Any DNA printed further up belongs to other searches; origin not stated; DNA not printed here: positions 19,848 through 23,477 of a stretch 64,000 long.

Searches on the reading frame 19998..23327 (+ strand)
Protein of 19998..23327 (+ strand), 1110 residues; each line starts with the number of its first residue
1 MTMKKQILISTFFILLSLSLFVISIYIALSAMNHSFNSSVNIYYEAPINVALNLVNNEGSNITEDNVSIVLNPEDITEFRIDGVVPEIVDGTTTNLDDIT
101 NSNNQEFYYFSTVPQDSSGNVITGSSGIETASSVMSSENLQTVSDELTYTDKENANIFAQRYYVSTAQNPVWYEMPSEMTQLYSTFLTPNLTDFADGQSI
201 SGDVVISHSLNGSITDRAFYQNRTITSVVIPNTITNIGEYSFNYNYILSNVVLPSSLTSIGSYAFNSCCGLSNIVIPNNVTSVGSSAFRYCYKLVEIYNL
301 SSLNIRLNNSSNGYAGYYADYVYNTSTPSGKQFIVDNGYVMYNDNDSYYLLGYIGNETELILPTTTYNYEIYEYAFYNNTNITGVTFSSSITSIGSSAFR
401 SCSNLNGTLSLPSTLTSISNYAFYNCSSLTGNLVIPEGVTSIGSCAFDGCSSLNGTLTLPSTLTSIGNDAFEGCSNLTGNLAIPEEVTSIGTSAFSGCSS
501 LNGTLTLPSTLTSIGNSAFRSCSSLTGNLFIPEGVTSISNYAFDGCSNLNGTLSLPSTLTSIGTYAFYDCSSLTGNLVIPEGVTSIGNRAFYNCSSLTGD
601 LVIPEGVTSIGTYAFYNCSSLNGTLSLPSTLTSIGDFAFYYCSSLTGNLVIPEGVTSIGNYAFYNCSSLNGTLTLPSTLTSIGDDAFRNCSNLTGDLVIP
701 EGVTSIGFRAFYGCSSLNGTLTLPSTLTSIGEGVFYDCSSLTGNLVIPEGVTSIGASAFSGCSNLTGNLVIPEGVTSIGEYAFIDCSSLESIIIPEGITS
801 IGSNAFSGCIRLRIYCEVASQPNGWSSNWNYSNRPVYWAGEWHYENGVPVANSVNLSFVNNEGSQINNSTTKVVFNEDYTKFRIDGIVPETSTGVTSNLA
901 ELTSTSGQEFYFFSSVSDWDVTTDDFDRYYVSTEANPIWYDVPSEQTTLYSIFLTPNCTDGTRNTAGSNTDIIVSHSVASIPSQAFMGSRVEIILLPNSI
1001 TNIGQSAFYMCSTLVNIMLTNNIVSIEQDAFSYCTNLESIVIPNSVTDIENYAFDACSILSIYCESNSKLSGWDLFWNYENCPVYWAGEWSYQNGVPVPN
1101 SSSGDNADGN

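Call 67: search_protein_families(library=pfam, proteins=[window:19998-23327:+], max_evalue=0.00001)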
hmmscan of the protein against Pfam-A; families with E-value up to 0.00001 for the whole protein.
window:19998-23327:+ (1110 aa): 2 families
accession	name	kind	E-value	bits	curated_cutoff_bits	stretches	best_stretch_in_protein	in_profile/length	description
PF13306.12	LRR_5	-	3.4e-164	538.1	27.7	6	576-694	15-127/127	BspA type Leucine rich repeat region (6 copies)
PF13855.12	LRR_8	-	1.8e-21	76.1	27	0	997-1042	10-56/61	Leucine rich repeat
